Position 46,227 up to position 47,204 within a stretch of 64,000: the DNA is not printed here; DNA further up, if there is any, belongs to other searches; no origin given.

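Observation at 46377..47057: PCD/DCoH-like domain fused to RNase H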

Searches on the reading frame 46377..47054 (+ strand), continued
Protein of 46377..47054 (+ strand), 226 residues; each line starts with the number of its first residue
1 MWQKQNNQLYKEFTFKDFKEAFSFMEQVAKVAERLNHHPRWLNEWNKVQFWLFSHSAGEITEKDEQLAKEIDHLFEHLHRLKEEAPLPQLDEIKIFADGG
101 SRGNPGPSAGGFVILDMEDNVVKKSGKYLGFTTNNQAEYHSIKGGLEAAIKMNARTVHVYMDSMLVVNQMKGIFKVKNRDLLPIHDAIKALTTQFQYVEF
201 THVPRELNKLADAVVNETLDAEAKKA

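Call 59: find_encoding_contigs(protein=P0146, flank=3000, max_places=2)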
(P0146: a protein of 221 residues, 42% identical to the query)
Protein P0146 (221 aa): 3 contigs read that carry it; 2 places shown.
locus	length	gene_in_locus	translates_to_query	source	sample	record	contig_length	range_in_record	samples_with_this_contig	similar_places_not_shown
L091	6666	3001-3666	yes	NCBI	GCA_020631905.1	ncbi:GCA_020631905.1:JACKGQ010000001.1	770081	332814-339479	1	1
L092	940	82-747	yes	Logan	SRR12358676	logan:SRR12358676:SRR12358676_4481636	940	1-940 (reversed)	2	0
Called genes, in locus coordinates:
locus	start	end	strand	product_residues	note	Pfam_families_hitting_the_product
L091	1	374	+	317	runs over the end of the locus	PF13489:Methyltransf_23, PF01209:Ubie_methyltran (weak), PF08241:Methyltransf_11, PF08242:Methyltransf_12, PF13649:Methyltransf_25, PF13847:Methyltransf_31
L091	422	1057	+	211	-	-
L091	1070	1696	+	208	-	PF13483:Lactamase_B_3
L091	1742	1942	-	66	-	PF00830:Ribosomal_L28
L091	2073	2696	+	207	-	PF02163:Peptidase_M50 (weak)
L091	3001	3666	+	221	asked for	PF00075:RNase_H, PF13456:RVT_3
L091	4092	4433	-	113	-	PF00453:Ribosomal_L20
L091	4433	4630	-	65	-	PF01632:Ribosomal_L35p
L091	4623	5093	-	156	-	PF05198:IF3_N, PF00707:IF3_C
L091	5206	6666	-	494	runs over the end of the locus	PF13541:ChlI, PF01078:Mg_chelatase, PF07728:AAA_5, PF00493:MCM (weak), PF13335:Mg_chelatase_C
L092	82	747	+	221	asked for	PF00075:RNase_H, PF13456:RVT_3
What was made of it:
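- P0146 has an N-domain that Pfam no longer recognises, yet it sits at the orthologous locus (call 59).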

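Call 60: predict_structure(alignment_id=A1)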
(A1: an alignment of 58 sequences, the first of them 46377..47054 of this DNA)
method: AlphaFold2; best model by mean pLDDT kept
length: 226 residues; sequences in the alignment: 58
mean_pLDDT: 92.7   pTM: 0.67
mean pLDDT of the five models: 92.7, 92.4, 92.0, 91.3, 90.2
residues with pLDDT >= 90: 185; 70-90: 37; 50-70: 4; < 50: 0
segments of 3 or more residues with pLDDT < 50: none
pLDDT, mean of each block of 10 residues (from residue 1): 89 90 94 93 92 85 94 88 77 97 92 96 94 95 97 97 96 94 97 98 94 96 85
secondary structure, 60 per line:
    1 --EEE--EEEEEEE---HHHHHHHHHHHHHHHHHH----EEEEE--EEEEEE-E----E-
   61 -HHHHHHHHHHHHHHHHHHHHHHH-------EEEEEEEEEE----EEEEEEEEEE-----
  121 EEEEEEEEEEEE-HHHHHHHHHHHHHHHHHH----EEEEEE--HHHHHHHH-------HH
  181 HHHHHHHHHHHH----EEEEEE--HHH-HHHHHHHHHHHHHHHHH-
elements in order: E3-5 E8-14 H18-35 E40-44 E47-52 H62-84 E92-101 E106-115 E121-132 H134-151 E156-161 H164-171 H179-192 E197-202 H209-225
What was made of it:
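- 46602..46652 (+): Linker (aa 76-92). The C-terminal PCD helix runs on to about aa 84, followed by a loop. The model's lowest pLDDT block (77) covers aa 81-90 (call 60).
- On PCD/DCoH (Pfam PF01329 Pterin_4a): AF2 model: E3-5, E8-14, H18-35, E40-44, E47-52, H62-84, with pLDDT 85-94 over the domain (call 60).
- The AF2 model has pLDDT 92.7 but pTM only 0.67, meaning two well-folded domains with no confidently fixed mutual orientation (call 60).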

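Call 65: fold_search(model_id=the predicted structure, library=pdb)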
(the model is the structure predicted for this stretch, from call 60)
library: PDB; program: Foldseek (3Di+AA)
matches with E <= 10: 1319; with E <= 0.001: 375
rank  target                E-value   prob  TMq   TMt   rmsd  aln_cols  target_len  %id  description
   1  3hst_B                1.7e-16  1.00  0.58  0.93   1.3       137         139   42  N-Terminal RNASE H domain of rv2228c from mycobacterium tuberculosis as a fusion protein with maltose binding protein (released 2010-04-28)
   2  4e19_B                1.8e-16  1.00  0.56  0.94   1.1       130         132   38  Crystal structure of RNase H1 from halophilic archaeon Halobacterium salinarum NRC-1 (released 2013-03-06)
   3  4e19_A                3.2e-16  1.00  0.57  0.95   1.1       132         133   38  Crystal structure of RNase H1 from halophilic archaeon Halobacterium salinarum NRC-1 (released 2013-03-06)
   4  3hst_D                9.3e-16  1.00  0.55  0.93   0.9       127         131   43  N-Terminal RNASE H domain of rv2228c from mycobacterium tuberculosis as a fusion protein with maltose binding protein (released 2010-04-28)
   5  4h8k_A                7.4e-15  1.00  0.55  0.89   1.6       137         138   40  Crystal structure of LC11-RNase H1 in complex with RNA/DNA hybrid (released 2013-09-25)
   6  3u3g_A                3.5e-14  1.00  0.56  0.88   2.0       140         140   40  Structure of LC11-RNase H1 Isolated from Compost by Metagenomic Approach: Insight into the Structural Bases for Unusua (released 2012-03-07)
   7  3aly_A                4.2e-11  1.00  0.55  0.87   1.5       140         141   26  Crystal Structure of RNase HI from Sulfolobus tokodaii with C-terminal deletion (released 2011-06-22)
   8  2ehg                  2.6e-10  1.00  0.53  0.79   2.1       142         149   28  Crystal structure of hyperthermophilic archaeal RNase HI (released 2007-09-11)
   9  3h08_B                1.7e-09  1.00  0.50  0.78   3.2       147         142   27  Crystal structure of the Ribonuclease H1 from Chlorobium tepidum (released 2009-05-12)
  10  3aa3                  1.8e-09  1.00  0.46  0.64   3.1       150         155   24  A52L E. coli RNase HI (released 2010-10-06)
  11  2z1h                  2.3e-09  1.00  0.46  0.66   3.9       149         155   23  Crystal structure of E.coli RNase HI surface charged mutant(Q4R/T92K/Q105K/Q113R/Q115K/N143K/T145K) (released 2007-11-13)
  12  2z1i_A                2.3e-09  1.00  0.45  0.65   4.1       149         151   24  Crystal structure of E.coli RNase HI surface charged mutant(Q4R/T40E/Q72H/Q76K/Q80E/T92K/Q105K/Q113R/Q115K) (released 2007-11-13)
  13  1wsi_C                2.6e-09  1.00  0.47  0.67   2.9       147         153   24  Crystal structure of E.coli RNase HI active site mutant (E48A/K87A/D134N) (released 2004-11-23)
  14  3h08_A                2.8e-09  1.00  0.48  0.77   3.4       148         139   28  Crystal structure of the Ribonuclease H1 from Chlorobium tepidum (released 2009-05-12)
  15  3aa2                  3.2e-09  1.00  0.46  0.66   3.3       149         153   24  A52I E. coli RNase HI (released 2010-10-06)
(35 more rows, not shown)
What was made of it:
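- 46653..47054 (+): Type 1 RNase H domain (aa 93-226) of the Rv2228c/Halo-RNase HI/LC11 subtype. DEDD = D98 (46668-46670), E138 (46788-46790), D162 (46860-46862), D212 (47010-47012). Foldseek TM 0.93 and rmsd 1.3 A to 3hst (call 65).
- On Type 1 RNase H (RNase HI), Rv2228c/Halo-RNase HI/LC11 subtype: TM 0.93-0.95 and rmsd 1.1-1.3 A to 3hst and 4e19, against TM about 0.65 to E. coli RNase HI (call 65).
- The RNase H domain superposes on 3hst, 4e19 and 4h8k with TM 0.89-0.95 (call 65).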

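Call 66: find_homologous_proteins(query=P0123, max_evalue=1e-20)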
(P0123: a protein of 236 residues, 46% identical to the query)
Query P0123 (236 aa): 7453 proteins with E <= 1e-20 among 8000 candidates; the best 120 are listed.
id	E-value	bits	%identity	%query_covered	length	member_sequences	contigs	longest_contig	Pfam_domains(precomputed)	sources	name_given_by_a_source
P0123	2.4e-153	526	100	100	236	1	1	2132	PF13456.13,PF00075.31,PF01329.25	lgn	-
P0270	1.4e-85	305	58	96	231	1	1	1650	PF13456.13,PF00075.31,PF01329.25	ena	-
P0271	4.6e-85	303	58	96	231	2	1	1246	PF13456.13,PF00075.31,PF01329.25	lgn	-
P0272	6.2e-84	299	57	97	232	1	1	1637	PF13456.13,PF00075.31,PF01329.25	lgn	-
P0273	9.1e-84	299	57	97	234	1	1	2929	PF13456.13,PF00075.31,PF01329.25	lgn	-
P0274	1.0e-83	299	55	95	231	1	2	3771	PF13456.13,PF00075.31,PF01329.25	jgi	jgi:ribonuclease HI/pterin-4a-carbinolamine dehydratase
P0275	2.5e-83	297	59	95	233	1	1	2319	PF13456.13,PF00075.31,PF01329.25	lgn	-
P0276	2.8e-83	297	56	95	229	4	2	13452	PF13456.13,PF00075.31,PF01329.25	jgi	jgi:ribonuclease HI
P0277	3.2e-83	297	57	95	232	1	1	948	PF13456.13,PF00075.31,PF01329.25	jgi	jgi:ribonuclease HI/pterin-4a-carbinolamine dehydratase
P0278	5.6e-83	296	57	95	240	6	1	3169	PF13456.13,PF00075.31,PF01329.25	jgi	jgi:ribonuclease HI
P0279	5.7e-83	296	58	95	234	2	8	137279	PF13456.13,PF00075.31,PF01329.25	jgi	jgi:ribonuclease HI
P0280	2.0e-82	294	58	98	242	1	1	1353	PF13456.13,PF00075.31,PF01329.25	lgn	-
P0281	2.4e-82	294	55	94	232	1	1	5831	PF13456.13,PF00075.31,PF01329.25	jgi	jgi:ribonuclease HI/pterin-4a-carbinolamine dehydratase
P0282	2.4e-82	294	56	99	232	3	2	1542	PF13456.13,PF00075.31,PF01329.25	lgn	-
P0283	2.4e-82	294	57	95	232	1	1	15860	PF13456.13,PF00075.31,PF01329.25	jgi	jgi:ribonuclease HI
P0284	3.6e-82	293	55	95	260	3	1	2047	PF13456.13,PF00075.31,PF01329.25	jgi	jgi:ribonuclease HI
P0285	3.9e-82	293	56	95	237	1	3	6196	PF13456.13,PF00075.31,PF01329.25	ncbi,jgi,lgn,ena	jgi:ribonuclease HI/pterin-4a-carbinolamine dehydratase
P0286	4.1e-82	293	56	95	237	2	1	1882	PF13456.13,PF00075.31,PF01329.25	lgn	-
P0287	4.7e-82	293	57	96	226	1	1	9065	PF13456.13,PF00075.31,PF01329.25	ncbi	-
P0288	4.9e-82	293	55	98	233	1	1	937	PF13456.13,PF00075.31,PF01329.25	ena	-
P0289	5.4e-82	293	55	95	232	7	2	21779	PF13456.13,PF00075.31,PF01329.25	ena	-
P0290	5.7e-82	293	58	95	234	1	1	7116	PF13456.13,PF00075.31,PF01329.25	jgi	jgi:ribonuclease HI/pterin-4a-carbinolamine dehydratase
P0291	5.9e-82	293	57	98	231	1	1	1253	PF13456.13,PF00075.31,PF01329.25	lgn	-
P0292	6.0e-82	293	56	95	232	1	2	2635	PF13456.13,PF00075.31,PF01329.25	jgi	jgi:ribonuclease HI/pterin-4a-carbinolamine dehydratase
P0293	6.2e-82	293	58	95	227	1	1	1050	PF13456.13,PF00075.31,PF01329.25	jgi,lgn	jgi:ribonuclease HI/pterin-4a-carbinolamine dehydratase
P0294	6.5e-82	293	55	99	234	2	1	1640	PF13456.13,PF00075.31,PF01329.25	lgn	-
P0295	7.7e-82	292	54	99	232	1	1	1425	PF13456.13,PF00075.31,PF01329.25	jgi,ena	-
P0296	8.9e-82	292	57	95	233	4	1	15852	PF13456.13,PF00075.31,PF01329.25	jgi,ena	-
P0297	1.0e-81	292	57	95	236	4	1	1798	PF13456.13,PF00075.31,PF01329.25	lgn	-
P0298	1.1e-81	292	57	95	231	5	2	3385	PF13456.13,PF00075.31,PF01329.25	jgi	jgi:ribonuclease HI/pterin-4a-carbinolamine dehydratase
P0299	1.1e-81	292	57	98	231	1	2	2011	PF13456.13,PF00075.31,PF01329.25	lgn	-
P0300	1.2e-81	292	57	95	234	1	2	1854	PF13456.13,PF00075.31,PF01329.25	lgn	-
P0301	1.2e-81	292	56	97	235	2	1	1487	PF13456.13,PF00075.31,PF01329.25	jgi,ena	jgi:ribonuclease HI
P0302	1.2e-81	292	55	96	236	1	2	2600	PF13456.13,PF00075.31,PF01329.25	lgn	-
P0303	1.3e-81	292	57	95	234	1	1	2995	PF13456.13,PF00075.31,PF01329.25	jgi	-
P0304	1.4e-81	292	56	98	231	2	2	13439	PF13456.13,PF00075.31,PF01329.25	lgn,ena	-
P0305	1.4e-81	292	55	97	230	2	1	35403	PF13456.13,PF00075.31,PF01329.25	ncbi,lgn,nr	ncbi:MAG TPA: reverse transcriptase-like protein [Candidatus Saccharimonadales bacterium]|nr:reverse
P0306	1.6e-81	291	56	98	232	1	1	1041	PF13456.13,PF00075.31,PF01329.25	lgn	-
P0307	1.6e-81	291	57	95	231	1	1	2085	PF13456.13,PF00075.31,PF01329.25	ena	-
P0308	1.7e-81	291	55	95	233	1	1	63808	PF13456.13,PF00075.31,PF01329.25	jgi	jgi:ribonuclease HI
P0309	1.7e-81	291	56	95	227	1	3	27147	PF13456.13,PF00075.31,PF01329.25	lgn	-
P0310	1.8e-81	291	57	97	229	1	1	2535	PF13456.13,PF00075.31,PF01329.25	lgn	-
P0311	1.9e-81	291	56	96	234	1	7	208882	PF13456.13,PF00075.31,PF01329.25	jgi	jgi:ribonuclease HI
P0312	2.2e-81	291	57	95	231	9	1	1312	PF13456.13,PF00075.31,PF01329.25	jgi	jgi:ribonuclease HI/pterin-4a-carbinolamine dehydratase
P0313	2.4e-81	291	57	95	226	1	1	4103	PF13456.13,PF00075.31,PF01329.25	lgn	-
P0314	2.5e-81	291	56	95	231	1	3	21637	PF13456.13,PF00075.31,PF01329.25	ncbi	-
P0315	2.6e-81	291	56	95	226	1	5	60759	PF13456.13,PF00075.31,PF01329.25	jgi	jgi:ribonuclease HI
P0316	2.8e-81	291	57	96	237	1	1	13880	PF13456.13,PF00075.31,PF01329.25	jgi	jgi:ribonuclease HI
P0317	2.9e-81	290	56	99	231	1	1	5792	PF13456.13,PF00075.31,PF01329.25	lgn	-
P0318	3.4e-81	290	57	95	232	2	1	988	PF13456.13,PF00075.31,PF01329.25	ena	-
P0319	3.4e-81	290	55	95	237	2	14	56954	PF13456.13,PF00075.31,PF01329.25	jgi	jgi:ribonuclease HI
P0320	3.6e-81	290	56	95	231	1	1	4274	PF13456.13,PF00075.31,PF01329.25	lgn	-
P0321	3.7e-81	290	56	97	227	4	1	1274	PF13456.13,PF00075.31,PF01329.25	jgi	jgi:ribonuclease HI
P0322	3.8e-81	290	55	99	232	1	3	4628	PF13456.13,PF00075.31,PF01329.25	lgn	-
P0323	4.5e-81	290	54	97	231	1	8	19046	PF13456.13,PF00075.31,PF01329.25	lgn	-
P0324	5.0e-81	290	56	97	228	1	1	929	PF13456.13,PF00075.31,PF01329.25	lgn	-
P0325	5.1e-81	290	56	95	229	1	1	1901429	PF13456.13,PF00075.31,PF01329.25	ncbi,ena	-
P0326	5.5e-81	290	55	96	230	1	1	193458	PF13456.13,PF00075.31,PF01329.25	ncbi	ncbi:MAG: reverse transcriptase-like protein [Candidatus Saccharimonadales bacterium]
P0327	5.7e-81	290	56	95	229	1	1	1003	PF13456.13,PF00075.31,PF01329.25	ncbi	-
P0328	6.1e-81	289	55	98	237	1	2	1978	PF13456.13,PF00075.31,PF01329.25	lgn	-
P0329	6.4e-81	289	56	95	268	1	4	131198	PF13456.13,PF00075.31,PF01329.25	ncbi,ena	-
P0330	6.4e-81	289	56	95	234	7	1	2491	PF13456.13,PF00075.31,PF01329.25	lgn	-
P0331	7.6e-81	289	55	94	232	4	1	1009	PF13456.13,PF00075.31,PF01329.25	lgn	-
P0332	9.5e-81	289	55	95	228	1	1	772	PF13456.13,PF00075.31,PF01329.25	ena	-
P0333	1.1e-80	289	56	95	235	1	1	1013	PF13456.13,PF00075.31,PF01329.25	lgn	-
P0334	1.1e-80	289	54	97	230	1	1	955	PF13456.13,PF00075.31,PF01329.25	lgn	-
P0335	1.2e-80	289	55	95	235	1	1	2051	PF13456.13,PF00075.31,PF01329.25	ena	-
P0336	1.2e-80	288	54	96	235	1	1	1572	PF13456.13,PF00075.31,PF01329.25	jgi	jgi:ribonuclease HI/pterin-4a-carbinolamine dehydratase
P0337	1.2e-80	288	55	95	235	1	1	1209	PF13456.13,PF00075.31,PF01329.25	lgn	-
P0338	1.4e-80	288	56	95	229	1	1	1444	PF13456.13,PF00075.31,PF01329.25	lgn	-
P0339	1.4e-80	288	56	95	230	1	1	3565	PF13456.13,PF00075.31,PF01329.25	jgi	jgi:ribonuclease HI/pterin-4a-carbinolamine dehydratase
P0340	1.4e-80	288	55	97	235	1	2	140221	PF13456.13,PF00075.31,PF01329.25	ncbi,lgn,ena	-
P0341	1.5e-80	288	55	96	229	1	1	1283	PF13456.13,PF00075.31,PF01329.25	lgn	-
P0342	1.6e-80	288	55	95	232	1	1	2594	PF13456.13,PF00075.31,PF01329.25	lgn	-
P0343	1.7e-80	288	53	98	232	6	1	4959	PF13456.13,PF00075.31,PF01329.25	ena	-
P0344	1.7e-80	288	58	94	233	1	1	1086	PF13456.13,PF00075.31,PF01329.25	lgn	-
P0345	1.7e-80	288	57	95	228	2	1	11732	PF13456.13,PF00075.31,PF01329.25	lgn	-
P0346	1.7e-80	288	56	95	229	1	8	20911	PF13456.13,PF00075.31,PF01329.25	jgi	jgi:ribonuclease HI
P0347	1.8e-80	288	56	95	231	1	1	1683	PF13456.13,PF00075.31,PF01329.25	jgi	jgi:ribonuclease HI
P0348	1.8e-80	288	55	95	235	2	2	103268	PF13456.13,PF00075.31,PF01329.25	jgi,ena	jgi:ribonuclease HI/pterin-4a-carbinolamine dehydratase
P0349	1.9e-80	288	54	95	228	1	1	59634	PF13456.13,PF00075.31,PF01329.25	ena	-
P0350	1.9e-80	288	56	97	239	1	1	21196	PF13456.13,PF00075.31,PF01329.25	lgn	-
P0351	2.1e-80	288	56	95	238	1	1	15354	PF13456.13,PF00075.31,PF01329.25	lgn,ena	-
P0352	2.2e-80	288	57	95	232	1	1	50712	PF13456.13,PF00075.31,PF01329.25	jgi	jgi:ribonuclease HI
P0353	2.2e-80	288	56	95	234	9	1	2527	PF13456.13,PF00075.31,PF01329.25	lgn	-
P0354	2.3e-80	288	54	97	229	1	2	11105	PF13456.13,PF00075.31,PF01329.25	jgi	jgi:ribonuclease HI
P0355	2.3e-80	288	56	95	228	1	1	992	PF13456.13,PF00075.31,PF01329.25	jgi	jgi:ribonuclease HI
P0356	2.8e-80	287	54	98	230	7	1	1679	PF13456.13,PF00075.31,PF01329.25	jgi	jgi:ribonuclease HI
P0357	3.0e-80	287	55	96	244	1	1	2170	PF13456.13,PF00075.31,PF01329.25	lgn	-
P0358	3.1e-80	287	55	98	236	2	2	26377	PF13456.13,PF00075.31,PF01329.25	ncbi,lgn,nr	ncbi:MAG TPA: 4a-hydroxytetrahydrobiopterin dehydratase [Candidatus Microsaccharimonas sp.]|nr:4a-hy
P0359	3.5e-80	287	55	95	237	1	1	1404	PF13456.13,PF00075.31,PF01329.25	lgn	-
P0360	3.8e-80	287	55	95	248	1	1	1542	PF13456.13,PF00075.31,PF01329.25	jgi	-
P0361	4.0e-80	287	56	95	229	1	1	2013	PF13456.13,PF00075.31,PF01329.25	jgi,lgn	jgi:ribonuclease HI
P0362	4.1e-80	287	55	95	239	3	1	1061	PF13456.13,PF00075.31,PF01329.25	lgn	-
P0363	4.2e-80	287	54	95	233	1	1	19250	PF13456.13,PF00075.31,PF01329.25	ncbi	ncbi:MAG: hypothetical protein NVS1B10_01010 [Candidatus Saccharimonadales bacterium]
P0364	4.2e-80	287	54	99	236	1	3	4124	PF13456.13,PF00075.31,PF01329.25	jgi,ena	-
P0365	4.3e-80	287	54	98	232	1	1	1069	PF13456.13,PF00075.31,PF01329.25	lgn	-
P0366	4.3e-80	287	54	96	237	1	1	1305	PF13456.13,PF00075.31,PF01329.25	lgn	-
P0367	4.4e-80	287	56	95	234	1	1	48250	PF13456.13,PF00075.31,PF01329.25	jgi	jgi:ribonuclease HI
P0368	4.8e-80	286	56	95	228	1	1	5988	PF13456.13,PF00075.31,PF01329.25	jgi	jgi:ribonuclease HI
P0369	5.1e-80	286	55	96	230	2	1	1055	PF13456.13,PF00075.31,PF01329.25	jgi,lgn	-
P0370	5.5e-80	286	56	95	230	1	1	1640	PF13456.13,PF00075.31,PF01329.25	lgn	-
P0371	5.7e-80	286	55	100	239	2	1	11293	PF13456.13,PF00075.31,PF01329.25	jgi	-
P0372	6.0e-80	286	55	95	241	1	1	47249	PF13456.13,PF00075.31,PF01329.25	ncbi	-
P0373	7.1e-80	286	54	99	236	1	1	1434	PF13456.13,PF00075.31,PF01329.25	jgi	jgi:ribonuclease HI/pterin-4a-carbinolamine dehydratase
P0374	7.3e-80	286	55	97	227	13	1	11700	PF13456.13,PF00075.31,PF01329.25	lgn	-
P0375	8.6e-80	286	56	95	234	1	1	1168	PF13456.13,PF00075.31,PF01329.25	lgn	-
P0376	8.8e-80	286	55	95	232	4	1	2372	PF13456.13,PF00075.31,PF01329.25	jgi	jgi:ribonuclease HI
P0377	8.9e-80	286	55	97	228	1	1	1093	PF13456.13,PF00075.31,PF01329.25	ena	-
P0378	9.5e-80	286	55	97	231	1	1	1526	PF13456.13,PF00075.31,PF01329.25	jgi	-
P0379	9.8e-80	285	55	97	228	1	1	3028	PF13456.13,PF00075.31,PF01329.25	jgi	jgi:ribonuclease HI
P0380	9.9e-80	285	55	96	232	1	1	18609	PF13456.13,PF00075.31,PF01329.25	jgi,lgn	jgi:ribonuclease HI/pterin-4a-carbinolamine dehydratase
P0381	1.0e-79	285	51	100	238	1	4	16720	PF13456.13,PF00075.31,PF01329.25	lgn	-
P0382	1.1e-79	285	56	95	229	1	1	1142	PF13456.13,PF00075.31,PF01329.25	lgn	-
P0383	1.1e-79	285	55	96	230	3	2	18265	PF13456.13,PF00075.31,PF01329.25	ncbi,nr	ncbi:MAG TPA: reverse transcriptase-like protein [Candidatus Saccharimonadia bacterium]|nr:reverse t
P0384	1.1e-79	285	56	95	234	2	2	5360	PF13456.13,PF00075.31,PF01329.25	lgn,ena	-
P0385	1.1e-79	285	57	94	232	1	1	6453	PF13456.13,PF00075.31,PF01329.25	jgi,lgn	jgi:ribonuclease HI/pterin-4a-carbinolamine dehydratase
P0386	1.2e-79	285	55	95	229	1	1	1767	PF13456.13,PF00075.31,PF01329.25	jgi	jgi:ribonuclease HI/pterin-4a-carbinolamine dehydratase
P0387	1.3e-79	285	56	95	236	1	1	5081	PF13456.13,PF00075.31,PF01329.25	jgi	jgi:ribonuclease HI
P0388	1.3e-79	285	54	98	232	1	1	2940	PF13456.13,PF00075.31,PF01329.25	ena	-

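Call 69: find_encoding_contigs(protein=P0001, flank=10000, max_places=2)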
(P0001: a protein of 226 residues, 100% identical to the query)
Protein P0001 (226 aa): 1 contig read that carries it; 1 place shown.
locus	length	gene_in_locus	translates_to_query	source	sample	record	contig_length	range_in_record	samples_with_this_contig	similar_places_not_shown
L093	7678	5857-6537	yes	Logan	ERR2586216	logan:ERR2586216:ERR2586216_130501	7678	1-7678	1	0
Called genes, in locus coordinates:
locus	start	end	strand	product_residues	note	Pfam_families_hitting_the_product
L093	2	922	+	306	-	?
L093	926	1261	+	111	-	PF01035:DNA_binding_1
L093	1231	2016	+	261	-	PF01715:IPPT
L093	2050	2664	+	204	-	-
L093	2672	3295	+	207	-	PF13483:Lactamase_B_3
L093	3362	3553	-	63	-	PF00830:Ribosomal_L28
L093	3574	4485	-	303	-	PF02668:TauD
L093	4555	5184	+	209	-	PF02163:Peptidase_M50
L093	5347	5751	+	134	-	-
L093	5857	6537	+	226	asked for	PF01329:Pterin_4a, PF00075:RNase_H, PF13456:RVT_3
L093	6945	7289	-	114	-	PF00453:Ribosomal_L20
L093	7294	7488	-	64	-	PF01632:Ribosomal_L35p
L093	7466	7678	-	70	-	?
